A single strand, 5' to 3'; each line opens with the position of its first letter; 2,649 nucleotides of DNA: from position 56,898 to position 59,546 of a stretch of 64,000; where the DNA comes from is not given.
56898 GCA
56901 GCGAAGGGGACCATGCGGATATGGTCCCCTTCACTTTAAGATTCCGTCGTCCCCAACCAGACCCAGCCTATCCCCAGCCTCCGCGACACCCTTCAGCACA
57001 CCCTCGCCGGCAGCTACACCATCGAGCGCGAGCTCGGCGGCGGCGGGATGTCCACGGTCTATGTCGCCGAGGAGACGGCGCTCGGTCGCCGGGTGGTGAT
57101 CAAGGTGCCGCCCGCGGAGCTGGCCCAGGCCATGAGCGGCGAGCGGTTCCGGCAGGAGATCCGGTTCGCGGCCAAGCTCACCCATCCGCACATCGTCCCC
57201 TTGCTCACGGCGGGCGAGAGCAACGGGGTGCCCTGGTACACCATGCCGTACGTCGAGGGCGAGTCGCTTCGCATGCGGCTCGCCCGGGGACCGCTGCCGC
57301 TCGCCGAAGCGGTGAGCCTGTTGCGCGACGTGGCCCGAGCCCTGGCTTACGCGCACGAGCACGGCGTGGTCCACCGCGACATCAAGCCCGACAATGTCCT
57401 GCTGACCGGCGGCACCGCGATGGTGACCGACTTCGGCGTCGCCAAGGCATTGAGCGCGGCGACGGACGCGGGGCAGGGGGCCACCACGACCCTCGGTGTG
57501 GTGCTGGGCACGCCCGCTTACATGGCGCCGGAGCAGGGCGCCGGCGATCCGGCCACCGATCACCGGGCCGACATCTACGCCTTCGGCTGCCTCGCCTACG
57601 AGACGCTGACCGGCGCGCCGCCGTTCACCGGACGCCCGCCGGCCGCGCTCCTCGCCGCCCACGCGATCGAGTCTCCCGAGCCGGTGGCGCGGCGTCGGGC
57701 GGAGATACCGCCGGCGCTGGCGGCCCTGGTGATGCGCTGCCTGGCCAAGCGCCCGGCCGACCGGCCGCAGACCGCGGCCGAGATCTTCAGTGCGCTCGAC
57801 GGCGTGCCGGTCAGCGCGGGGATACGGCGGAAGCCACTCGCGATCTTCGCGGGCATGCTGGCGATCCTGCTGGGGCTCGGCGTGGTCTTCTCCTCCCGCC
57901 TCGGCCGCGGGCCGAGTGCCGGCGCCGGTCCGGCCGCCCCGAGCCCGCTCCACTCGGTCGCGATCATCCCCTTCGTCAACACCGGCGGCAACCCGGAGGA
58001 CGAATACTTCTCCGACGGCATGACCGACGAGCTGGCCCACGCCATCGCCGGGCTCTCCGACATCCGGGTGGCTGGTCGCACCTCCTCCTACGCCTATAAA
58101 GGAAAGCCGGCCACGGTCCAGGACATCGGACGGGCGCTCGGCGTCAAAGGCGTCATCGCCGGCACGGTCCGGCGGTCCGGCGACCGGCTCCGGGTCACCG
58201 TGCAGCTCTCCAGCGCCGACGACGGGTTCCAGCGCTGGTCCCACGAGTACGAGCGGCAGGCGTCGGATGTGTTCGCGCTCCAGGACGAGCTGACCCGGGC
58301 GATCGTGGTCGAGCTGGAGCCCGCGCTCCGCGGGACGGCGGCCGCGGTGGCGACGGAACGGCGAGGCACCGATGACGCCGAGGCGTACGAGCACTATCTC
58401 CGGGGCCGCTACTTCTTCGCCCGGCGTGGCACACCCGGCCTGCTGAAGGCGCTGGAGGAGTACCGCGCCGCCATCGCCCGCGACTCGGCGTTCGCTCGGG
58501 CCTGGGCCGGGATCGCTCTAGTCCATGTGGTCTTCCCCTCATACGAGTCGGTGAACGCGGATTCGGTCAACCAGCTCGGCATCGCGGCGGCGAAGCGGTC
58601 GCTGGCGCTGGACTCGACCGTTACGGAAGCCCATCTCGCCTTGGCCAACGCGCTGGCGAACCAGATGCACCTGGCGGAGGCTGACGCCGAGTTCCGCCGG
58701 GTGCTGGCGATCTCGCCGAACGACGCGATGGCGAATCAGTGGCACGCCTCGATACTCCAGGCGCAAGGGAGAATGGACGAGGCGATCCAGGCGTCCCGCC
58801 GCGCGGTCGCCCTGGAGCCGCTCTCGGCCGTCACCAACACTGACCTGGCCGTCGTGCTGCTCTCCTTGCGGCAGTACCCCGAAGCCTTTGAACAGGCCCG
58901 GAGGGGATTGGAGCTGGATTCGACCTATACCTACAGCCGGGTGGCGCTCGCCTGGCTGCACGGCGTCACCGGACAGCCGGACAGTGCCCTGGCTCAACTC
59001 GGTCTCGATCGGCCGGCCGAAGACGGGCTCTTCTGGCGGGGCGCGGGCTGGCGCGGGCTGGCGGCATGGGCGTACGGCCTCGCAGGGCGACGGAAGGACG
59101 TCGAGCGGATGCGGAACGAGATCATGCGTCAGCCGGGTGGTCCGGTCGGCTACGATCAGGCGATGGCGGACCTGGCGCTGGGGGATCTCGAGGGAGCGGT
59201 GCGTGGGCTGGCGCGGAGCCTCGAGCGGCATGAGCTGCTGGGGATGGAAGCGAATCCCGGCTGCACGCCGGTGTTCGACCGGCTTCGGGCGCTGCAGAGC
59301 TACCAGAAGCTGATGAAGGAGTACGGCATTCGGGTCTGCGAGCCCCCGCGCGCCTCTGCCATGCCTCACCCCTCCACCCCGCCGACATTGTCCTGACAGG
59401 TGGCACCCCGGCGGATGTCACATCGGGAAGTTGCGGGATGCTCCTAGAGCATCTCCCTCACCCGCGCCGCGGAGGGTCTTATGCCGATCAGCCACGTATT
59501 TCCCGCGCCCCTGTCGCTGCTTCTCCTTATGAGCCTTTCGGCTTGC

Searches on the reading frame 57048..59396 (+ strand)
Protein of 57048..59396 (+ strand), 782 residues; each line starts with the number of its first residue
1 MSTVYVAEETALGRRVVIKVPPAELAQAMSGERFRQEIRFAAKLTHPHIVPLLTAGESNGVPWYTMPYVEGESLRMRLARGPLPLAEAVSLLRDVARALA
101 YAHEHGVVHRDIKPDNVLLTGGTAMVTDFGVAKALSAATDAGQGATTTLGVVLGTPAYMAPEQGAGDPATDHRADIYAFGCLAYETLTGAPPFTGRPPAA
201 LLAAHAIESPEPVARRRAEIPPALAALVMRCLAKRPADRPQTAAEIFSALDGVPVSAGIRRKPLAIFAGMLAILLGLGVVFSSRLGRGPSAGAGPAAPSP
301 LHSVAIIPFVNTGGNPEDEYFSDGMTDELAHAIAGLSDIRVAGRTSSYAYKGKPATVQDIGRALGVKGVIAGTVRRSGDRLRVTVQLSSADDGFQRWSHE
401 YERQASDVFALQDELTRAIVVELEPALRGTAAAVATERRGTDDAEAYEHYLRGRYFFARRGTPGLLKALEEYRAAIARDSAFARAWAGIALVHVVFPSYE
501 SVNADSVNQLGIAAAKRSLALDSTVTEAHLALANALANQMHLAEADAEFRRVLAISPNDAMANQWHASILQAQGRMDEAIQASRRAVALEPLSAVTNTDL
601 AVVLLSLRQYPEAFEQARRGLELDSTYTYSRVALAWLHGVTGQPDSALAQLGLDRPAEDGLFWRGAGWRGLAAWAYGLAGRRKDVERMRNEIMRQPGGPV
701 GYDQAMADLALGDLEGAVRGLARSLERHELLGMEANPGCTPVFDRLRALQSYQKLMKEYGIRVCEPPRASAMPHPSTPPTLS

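Call 8: search_protein_families(library=pfam, proteins=[window:57048-59396:+], max_evalue=0.001)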
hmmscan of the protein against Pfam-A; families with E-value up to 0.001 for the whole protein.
window:57048-59396:+ (782 aa): 10 families
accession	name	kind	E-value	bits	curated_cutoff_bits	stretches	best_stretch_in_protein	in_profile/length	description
PF00069.31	Pkinase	-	4.4e-41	141.5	31.7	1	2-244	13-255/263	Protein kinase domain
PF07714.23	PK_Tyr_Ser-Thr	-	2.4e-28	99.6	23.1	1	11-242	26-251/258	Protein tyrosine and serine/threonine kinase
PF13431.12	TPR_17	-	1.2e-11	44.3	24.4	0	549-581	2-34/34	Tetratricopeptide repeat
PF01636.29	APH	-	2.2e-07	31.3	23.2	1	4-103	13-108/239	Phosphotransferase enzyme family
PF00515.34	TPR_1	-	3.5e-07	30.2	27.8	0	600-627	7-34/34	Tetratricopeptide repeat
PF13181.12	TPR_8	-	4.1e-06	27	25.7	0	564-591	5-32/34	Tetratricopeptide repeat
PF13414.12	TPR_11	-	8.7e-06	25.8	26.8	0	467-493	12-38/42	TPR repeat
PF14559.12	TPR_19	-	9.2e-06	26.3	25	0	571-613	2-44/68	Tetratricopeptide repeat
PF07719.23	TPR_2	-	3.3e-05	24.1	27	0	527-559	2-34/34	Tetratricopeptide repeat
PF13424.12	TPR_12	-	0.00014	22.5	30.1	1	562-624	6-75/77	Tetratricopeptide repeat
